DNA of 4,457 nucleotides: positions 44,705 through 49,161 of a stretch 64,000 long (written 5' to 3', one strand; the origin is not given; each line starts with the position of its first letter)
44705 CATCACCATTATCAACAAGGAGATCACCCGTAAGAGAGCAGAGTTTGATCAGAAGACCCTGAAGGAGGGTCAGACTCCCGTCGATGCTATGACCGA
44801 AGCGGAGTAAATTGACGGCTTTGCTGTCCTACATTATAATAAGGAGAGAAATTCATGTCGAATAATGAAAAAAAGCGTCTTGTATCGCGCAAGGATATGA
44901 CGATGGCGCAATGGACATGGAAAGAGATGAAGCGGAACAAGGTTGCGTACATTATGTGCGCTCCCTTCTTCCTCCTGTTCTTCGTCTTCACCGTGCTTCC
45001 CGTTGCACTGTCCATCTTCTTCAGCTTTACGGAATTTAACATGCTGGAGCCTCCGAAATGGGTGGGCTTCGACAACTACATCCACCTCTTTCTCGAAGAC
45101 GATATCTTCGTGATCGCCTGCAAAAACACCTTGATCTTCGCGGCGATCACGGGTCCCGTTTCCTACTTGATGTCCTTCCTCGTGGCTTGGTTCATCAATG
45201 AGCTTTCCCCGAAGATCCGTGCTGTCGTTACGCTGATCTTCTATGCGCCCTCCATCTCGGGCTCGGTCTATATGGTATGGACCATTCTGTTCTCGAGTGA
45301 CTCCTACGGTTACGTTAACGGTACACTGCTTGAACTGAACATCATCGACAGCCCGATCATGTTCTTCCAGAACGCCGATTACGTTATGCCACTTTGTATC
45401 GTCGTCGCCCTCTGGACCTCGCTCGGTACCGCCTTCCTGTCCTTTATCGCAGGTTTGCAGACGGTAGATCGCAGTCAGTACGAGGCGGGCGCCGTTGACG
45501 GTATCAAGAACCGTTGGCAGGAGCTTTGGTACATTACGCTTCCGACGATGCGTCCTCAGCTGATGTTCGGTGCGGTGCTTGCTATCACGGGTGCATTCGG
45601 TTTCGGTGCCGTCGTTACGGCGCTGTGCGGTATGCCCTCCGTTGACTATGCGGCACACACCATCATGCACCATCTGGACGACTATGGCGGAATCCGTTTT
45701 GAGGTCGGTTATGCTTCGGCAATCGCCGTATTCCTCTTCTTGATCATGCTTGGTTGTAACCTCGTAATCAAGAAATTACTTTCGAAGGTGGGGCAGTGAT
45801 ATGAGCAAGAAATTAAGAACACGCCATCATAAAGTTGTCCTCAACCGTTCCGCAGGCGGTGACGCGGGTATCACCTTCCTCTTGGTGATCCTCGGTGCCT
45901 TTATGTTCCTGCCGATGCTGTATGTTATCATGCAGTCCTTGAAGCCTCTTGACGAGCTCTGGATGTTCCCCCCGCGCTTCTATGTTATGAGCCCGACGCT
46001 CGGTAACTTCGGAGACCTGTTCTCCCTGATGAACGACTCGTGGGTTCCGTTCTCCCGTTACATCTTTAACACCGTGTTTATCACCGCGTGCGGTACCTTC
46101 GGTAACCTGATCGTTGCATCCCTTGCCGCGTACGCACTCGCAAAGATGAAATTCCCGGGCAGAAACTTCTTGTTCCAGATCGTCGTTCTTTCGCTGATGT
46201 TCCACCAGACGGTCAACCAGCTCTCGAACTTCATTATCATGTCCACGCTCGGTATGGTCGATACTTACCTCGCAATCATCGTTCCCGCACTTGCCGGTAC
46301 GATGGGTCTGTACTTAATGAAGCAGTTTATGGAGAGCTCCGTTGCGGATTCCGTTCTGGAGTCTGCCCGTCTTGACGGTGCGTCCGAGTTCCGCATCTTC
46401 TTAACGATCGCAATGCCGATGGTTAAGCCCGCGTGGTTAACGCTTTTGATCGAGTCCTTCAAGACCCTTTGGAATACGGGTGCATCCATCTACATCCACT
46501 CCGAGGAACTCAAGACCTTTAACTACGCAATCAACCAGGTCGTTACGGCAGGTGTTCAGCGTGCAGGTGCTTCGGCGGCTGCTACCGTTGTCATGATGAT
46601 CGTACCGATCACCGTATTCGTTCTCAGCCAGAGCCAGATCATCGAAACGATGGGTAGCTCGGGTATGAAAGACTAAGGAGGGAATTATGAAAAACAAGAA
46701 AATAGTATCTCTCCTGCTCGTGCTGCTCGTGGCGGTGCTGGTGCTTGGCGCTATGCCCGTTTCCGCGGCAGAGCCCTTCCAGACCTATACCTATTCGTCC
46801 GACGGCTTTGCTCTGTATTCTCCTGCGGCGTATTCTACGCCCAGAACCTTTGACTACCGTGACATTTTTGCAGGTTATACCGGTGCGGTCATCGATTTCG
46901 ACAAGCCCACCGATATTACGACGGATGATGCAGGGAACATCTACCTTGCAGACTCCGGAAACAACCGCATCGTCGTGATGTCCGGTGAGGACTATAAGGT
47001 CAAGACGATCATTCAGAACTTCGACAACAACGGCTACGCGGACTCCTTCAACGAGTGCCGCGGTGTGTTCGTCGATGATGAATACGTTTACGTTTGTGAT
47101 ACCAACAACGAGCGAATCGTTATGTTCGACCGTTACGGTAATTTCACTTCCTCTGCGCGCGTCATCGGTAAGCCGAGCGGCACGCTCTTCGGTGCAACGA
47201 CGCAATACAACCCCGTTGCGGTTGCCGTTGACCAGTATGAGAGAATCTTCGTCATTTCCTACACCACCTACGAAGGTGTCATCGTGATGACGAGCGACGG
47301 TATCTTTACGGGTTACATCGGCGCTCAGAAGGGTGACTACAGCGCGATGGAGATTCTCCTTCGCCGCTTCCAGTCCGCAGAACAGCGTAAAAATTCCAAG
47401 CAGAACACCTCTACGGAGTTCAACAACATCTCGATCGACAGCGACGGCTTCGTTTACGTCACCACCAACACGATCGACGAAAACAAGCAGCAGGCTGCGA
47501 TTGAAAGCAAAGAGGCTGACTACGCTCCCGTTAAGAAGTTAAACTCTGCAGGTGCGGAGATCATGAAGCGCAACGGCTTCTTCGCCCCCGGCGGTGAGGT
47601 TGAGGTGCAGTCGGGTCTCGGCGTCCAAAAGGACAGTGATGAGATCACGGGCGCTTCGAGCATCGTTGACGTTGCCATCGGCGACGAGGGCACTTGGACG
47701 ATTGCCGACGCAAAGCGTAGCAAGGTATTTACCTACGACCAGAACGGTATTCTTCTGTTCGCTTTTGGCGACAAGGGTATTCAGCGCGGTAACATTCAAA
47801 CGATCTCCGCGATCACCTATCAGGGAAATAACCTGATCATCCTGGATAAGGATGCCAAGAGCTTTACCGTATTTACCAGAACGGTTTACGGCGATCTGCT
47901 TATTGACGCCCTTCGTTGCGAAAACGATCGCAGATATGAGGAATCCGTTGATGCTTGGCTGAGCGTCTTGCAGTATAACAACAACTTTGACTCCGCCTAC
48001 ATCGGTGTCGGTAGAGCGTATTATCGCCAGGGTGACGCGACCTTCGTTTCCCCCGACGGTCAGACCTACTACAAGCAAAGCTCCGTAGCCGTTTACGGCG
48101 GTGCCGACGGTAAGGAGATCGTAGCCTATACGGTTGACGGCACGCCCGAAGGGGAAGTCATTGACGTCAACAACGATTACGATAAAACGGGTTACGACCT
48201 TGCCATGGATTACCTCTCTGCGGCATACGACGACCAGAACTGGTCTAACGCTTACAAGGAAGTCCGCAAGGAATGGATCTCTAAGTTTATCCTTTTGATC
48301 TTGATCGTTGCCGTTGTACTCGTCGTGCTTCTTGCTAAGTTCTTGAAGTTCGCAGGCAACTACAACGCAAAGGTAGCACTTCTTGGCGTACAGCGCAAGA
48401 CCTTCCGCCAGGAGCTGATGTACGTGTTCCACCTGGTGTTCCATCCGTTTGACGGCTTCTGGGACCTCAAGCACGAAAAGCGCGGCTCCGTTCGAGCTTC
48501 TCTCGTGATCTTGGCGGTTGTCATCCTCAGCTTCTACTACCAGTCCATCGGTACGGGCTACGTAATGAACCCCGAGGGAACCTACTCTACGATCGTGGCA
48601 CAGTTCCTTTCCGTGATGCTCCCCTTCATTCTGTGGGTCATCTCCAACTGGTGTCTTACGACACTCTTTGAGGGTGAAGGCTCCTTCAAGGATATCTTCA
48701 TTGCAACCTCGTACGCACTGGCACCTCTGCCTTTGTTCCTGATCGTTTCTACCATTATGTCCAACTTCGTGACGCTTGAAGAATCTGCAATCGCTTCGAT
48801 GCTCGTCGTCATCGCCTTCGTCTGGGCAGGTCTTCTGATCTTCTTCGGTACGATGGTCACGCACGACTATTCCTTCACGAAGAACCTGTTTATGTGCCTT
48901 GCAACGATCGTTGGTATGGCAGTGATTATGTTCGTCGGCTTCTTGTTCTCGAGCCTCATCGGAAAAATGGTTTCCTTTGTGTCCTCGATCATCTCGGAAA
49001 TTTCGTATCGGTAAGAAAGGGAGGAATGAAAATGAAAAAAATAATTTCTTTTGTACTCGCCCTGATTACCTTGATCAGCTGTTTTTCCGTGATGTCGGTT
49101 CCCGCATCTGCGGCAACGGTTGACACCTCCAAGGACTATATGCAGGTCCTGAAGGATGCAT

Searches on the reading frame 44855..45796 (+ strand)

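Call 85: search_protein_families(library=pfam, proteins=[window:44855-45796:+], max_evalue=0.001)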
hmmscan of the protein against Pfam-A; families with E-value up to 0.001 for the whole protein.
window:44855-45796:+ (314 aa): 1 family
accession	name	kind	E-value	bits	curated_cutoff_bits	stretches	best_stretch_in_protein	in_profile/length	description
PF00528.27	BPD_transp_1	-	2.8e-07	30.9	26.4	1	121-302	20-172/184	Binding-protein-dependent transport system inner membrane component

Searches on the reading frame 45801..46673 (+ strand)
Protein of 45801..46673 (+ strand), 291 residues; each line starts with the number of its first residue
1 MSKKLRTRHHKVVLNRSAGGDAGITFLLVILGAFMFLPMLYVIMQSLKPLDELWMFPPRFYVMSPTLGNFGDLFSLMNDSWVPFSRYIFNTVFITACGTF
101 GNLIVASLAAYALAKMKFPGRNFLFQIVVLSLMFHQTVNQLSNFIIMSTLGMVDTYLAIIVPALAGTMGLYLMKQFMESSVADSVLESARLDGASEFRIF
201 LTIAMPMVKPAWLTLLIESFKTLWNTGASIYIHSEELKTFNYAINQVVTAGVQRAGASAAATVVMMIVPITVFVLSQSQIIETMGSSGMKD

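Call 85: search_protein_families(library=pfam, proteins=[window:45801-46673:+], max_evalue=0.001)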
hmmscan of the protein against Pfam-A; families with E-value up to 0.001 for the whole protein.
window:45801-46673:+ (291 aa): 1 family
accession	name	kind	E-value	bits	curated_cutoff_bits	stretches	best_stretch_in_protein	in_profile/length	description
PF00528.27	BPD_transp_1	-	2.8e-05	24.4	26.4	1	115-277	11-175/184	Binding-protein-dependent transport system inner membrane component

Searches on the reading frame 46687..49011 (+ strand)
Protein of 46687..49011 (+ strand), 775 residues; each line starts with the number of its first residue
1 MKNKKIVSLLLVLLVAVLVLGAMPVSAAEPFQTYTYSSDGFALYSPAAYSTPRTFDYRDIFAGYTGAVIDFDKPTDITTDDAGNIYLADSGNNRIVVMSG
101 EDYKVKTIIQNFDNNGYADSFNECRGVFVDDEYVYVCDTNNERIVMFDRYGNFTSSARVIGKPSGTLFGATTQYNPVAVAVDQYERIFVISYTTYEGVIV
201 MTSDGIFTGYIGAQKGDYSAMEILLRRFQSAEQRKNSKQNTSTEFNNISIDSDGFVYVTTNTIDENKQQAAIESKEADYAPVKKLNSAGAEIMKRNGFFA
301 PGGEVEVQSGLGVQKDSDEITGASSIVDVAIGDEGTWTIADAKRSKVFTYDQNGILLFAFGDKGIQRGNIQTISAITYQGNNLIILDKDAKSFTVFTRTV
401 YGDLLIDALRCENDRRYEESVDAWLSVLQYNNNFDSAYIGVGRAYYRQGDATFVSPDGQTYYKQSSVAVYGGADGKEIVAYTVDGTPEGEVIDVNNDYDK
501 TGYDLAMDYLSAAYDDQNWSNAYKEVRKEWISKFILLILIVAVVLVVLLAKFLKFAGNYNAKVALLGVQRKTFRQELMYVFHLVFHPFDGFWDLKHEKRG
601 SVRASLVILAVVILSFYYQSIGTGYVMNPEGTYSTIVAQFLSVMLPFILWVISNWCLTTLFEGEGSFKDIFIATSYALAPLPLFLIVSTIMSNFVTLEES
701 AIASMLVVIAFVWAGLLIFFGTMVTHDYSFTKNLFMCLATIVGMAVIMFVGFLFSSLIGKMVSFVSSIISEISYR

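Call 57: search_protein_families(library=pfam, proteins=[window:46687-49011:+], max_evalue=0.00001)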
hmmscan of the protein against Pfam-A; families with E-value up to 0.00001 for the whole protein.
window:46687-49011:+ (775 aa): 2 families
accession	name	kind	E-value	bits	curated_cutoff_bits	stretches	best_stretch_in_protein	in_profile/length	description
PF04893.22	Yip1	-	3.1e-16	60.1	28.6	1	582-750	2-171/173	Yip1 domain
PF01436.27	NHL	-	2.6e-09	37.1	20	0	71-97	1-27/28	NHL repeat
